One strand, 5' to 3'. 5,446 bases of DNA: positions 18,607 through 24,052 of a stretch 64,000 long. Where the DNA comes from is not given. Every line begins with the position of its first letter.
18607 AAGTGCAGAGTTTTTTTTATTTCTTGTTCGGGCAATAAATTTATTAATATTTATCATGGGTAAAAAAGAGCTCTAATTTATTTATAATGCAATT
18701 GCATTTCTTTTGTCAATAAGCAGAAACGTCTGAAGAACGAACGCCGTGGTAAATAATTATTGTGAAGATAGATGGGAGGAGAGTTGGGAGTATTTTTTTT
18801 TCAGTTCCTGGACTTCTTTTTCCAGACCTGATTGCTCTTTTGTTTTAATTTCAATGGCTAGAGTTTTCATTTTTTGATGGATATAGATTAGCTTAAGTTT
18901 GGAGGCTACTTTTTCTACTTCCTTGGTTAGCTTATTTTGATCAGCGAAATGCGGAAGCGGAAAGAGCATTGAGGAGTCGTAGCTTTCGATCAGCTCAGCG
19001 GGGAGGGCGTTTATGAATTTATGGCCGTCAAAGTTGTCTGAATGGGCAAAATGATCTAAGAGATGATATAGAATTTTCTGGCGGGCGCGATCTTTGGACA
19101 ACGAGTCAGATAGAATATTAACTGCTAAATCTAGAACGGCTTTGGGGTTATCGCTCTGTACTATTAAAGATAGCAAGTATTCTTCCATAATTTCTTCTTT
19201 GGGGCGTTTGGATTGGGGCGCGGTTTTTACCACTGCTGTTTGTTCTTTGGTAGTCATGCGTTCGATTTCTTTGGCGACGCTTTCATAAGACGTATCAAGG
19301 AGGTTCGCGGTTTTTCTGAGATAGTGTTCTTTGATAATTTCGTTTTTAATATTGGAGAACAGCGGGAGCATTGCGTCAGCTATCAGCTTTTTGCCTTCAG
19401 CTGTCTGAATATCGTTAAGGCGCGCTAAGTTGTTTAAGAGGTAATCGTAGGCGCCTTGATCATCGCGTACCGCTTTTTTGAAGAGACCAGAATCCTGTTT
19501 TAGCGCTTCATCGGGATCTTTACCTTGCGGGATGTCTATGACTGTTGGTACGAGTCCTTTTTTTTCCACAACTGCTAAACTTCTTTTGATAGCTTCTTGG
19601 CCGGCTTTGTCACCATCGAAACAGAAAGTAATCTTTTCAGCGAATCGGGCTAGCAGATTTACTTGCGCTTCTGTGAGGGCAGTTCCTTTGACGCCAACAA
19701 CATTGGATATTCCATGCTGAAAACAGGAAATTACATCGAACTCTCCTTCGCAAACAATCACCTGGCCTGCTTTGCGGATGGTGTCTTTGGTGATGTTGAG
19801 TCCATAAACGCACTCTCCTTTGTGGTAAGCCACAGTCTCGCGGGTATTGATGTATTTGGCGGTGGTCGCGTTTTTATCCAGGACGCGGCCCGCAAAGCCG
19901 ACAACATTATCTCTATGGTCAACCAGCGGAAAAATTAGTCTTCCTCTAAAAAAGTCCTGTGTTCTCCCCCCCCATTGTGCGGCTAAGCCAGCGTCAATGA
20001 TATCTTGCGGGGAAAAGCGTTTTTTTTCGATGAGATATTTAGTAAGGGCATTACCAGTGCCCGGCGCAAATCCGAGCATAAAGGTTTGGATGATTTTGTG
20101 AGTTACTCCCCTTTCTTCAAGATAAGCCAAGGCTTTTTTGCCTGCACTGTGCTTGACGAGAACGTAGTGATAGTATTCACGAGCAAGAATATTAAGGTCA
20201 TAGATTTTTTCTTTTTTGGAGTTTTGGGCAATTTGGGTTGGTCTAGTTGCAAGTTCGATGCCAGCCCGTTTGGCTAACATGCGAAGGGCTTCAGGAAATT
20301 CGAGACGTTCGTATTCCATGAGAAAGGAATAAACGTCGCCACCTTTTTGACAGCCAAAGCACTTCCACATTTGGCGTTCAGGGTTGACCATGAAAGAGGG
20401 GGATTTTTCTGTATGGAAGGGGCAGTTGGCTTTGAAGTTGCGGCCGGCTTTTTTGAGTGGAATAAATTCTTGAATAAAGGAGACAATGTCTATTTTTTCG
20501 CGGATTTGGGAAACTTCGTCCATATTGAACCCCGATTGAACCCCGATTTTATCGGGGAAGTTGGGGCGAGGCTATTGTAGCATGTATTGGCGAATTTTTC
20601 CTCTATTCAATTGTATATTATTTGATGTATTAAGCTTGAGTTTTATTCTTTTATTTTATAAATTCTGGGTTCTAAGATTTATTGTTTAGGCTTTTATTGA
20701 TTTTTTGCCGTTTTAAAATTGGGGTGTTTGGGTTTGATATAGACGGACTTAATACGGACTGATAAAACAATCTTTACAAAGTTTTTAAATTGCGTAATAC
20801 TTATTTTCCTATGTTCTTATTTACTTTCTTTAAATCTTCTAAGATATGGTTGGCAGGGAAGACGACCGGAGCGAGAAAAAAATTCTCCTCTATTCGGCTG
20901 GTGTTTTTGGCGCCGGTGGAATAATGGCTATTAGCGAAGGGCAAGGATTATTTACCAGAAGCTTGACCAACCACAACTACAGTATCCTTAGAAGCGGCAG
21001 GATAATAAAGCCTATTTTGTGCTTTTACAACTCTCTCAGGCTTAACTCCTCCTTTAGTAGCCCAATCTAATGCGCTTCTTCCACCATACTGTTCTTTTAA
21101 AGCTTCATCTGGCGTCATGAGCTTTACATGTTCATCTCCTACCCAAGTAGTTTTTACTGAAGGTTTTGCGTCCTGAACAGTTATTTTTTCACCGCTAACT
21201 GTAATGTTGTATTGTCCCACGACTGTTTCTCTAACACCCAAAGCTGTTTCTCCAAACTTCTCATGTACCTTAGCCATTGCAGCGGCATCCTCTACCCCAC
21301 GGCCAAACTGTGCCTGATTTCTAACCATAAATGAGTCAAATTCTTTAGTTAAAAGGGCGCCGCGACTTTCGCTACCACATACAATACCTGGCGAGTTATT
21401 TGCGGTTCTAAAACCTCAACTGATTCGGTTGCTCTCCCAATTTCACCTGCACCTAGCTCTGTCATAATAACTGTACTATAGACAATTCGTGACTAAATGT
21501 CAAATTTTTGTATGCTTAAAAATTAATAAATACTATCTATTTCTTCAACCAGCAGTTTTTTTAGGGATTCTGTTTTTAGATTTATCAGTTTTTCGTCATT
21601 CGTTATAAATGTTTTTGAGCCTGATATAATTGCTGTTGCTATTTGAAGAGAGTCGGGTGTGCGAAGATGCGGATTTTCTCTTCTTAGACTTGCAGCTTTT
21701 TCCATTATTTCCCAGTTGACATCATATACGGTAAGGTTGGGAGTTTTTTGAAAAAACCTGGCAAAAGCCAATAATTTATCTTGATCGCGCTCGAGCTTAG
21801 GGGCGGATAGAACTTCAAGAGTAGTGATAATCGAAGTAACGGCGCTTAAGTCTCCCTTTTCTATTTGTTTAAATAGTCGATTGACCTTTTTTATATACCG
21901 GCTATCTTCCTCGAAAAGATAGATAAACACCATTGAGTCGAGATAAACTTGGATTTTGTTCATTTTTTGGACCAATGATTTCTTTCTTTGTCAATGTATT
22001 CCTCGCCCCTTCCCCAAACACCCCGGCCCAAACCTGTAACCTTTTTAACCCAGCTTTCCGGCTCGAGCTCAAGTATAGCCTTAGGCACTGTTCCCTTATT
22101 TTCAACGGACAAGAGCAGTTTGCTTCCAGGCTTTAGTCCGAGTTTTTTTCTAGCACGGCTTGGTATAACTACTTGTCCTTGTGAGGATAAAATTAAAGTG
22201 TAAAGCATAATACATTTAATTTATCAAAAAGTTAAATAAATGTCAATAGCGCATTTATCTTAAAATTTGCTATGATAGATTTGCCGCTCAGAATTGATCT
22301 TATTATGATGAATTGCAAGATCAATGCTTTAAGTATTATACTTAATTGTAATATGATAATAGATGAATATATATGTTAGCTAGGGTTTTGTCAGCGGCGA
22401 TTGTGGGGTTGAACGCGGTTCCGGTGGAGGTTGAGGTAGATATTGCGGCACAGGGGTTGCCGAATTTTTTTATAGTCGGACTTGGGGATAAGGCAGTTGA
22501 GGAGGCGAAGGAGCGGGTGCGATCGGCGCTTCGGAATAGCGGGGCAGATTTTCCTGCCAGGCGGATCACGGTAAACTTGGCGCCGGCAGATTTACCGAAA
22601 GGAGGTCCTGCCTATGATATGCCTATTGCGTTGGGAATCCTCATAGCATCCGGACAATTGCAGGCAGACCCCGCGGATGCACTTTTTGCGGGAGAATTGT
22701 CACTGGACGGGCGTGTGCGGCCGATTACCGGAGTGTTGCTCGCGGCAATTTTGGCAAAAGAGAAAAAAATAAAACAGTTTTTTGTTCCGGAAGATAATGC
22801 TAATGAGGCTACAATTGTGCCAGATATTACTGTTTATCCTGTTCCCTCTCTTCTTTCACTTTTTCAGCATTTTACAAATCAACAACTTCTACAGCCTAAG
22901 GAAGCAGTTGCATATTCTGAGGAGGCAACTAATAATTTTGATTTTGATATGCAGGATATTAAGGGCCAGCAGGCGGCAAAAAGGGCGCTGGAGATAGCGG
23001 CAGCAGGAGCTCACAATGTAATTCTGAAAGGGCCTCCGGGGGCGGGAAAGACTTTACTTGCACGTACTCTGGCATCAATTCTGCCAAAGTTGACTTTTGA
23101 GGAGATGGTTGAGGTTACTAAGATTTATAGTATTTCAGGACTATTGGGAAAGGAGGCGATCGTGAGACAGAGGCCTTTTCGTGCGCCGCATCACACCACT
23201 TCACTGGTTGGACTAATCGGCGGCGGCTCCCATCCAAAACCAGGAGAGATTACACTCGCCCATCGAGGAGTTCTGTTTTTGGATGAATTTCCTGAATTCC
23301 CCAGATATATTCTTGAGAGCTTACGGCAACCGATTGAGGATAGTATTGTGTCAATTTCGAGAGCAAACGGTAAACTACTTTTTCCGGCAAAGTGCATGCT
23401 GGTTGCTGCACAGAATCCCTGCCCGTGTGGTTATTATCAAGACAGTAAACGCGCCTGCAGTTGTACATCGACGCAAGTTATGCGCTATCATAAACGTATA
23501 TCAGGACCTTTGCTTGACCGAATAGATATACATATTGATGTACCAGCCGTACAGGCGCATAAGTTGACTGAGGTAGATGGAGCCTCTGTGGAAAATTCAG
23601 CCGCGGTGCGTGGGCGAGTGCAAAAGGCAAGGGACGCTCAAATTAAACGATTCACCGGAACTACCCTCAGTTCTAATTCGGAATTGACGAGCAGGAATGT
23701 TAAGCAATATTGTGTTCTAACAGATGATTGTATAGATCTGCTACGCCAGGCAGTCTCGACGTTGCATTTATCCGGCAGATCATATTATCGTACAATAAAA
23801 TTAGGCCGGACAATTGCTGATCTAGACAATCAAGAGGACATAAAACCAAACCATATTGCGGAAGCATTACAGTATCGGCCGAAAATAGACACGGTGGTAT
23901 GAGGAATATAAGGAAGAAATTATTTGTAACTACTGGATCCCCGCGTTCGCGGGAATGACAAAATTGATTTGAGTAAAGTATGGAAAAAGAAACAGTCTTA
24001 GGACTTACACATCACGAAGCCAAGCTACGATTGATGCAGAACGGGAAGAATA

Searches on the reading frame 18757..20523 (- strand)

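Call 36: search_protein_families(library=pfam, proteins=[window:18757-20523:-], max_evalue=0.001)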
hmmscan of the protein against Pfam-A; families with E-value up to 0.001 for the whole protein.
window:18757-20523:- (588 aa): 7 families
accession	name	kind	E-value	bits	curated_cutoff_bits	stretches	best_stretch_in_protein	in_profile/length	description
PF01807.25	Zn_ribbon_DnaG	-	1.7e-34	118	24.9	1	3-93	5-95/98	CHC2 zinc finger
PF08275.17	DNAG_N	-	8e-33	113.7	26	1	118-244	1-126/128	DNA primase catalytic core, N-terminal domain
PF13155.12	Toprim_2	-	4.1e-24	85.2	22.1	1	256-341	1-88/88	Toprim-like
PF13662.12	Toprim_4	-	1.5e-16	60.8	25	1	253-329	1-84/85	Toprim domain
PF01751.28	Toprim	-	9.3e-11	42.2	23.1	1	254-317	1-78/96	Toprim domain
PF10410.14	DnaB_bind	-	1.1e-09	38.9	20.6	1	360-411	2-53/56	DnaB-helicase binding domain of primase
PF13362.12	Toprim_3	-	2.8e-07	31.3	27.2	1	255-343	2-91/95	Toprim domain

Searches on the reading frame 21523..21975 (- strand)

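Call 36: search_protein_families(library=pfam, proteins=[window:21523-21975:-], max_evalue=0.001)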
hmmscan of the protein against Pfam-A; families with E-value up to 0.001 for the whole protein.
window:21523-21975:- (150 aa): 1 family
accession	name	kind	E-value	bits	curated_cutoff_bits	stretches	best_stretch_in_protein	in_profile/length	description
PF01850.27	PIN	-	3.3e-15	57.2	23.6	1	10-133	1-117/120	PIN domain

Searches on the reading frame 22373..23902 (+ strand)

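Call 36: search_protein_families(library=pfam, proteins=[window:22373-23902:+], max_evalue=0.001)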
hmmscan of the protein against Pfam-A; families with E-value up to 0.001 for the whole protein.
window:22373-23902:+ (509 aa): 12 families
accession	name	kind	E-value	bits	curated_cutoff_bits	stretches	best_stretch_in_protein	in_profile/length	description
PF01078.27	Mg_chelatase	-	1.7e-94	315.5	20.3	1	192-397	1-206/207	Magnesium chelatase, subunit ChlI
PF13541.12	ChlI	-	3.8e-44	149.9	27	1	20-142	1-121/121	Subunit ChlI of Mg-chelatase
PF13335.12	Mg_chelatase_C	-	9.8e-29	100.2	26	1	407-502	2-94/94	Magnesium chelatase, subunit ChlI C-terminal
PF00493.29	MCM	-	6e-09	35.8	23.3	1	289-361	113-184/224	MCM P-loop domain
PF07728.20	AAA_5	-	6.2e-09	36.4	22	1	215-351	1-125/139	AAA domain (dynein-related subfamily)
PF05362.19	Lon_C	-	1.5e-08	34.9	21.1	1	43-151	71-181/205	Lon protease (S16) C-terminal proteolytic domain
PF00158.32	Sigma54_activat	-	1.7e-05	25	20.2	0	284-324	80-120/168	Sigma-54 interaction domain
PF05496.18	RuvB_N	-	7.1e-05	23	27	0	193-236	6-56/159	Holliday junction DNA helicase RuvB P-loop domain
PF20720.3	nSTAND3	-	0.00016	21.9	27.2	1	201-253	6-56/155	Novel STAND NTPase 3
PF13191.12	AAA_16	-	0.00047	21.1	32.6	0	203-239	13-50/167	AAA ATPase domain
PF20030.5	bpMoxR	-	0.00049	19.7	27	0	205-245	23-63/205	MoxR domain in the MoxR-vWA-beta-propeller ternary systems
PF00004.35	AAA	-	0.0006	20.7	21.2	0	216-244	1-28/131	ATPase family associated with various cellular activities (AAA)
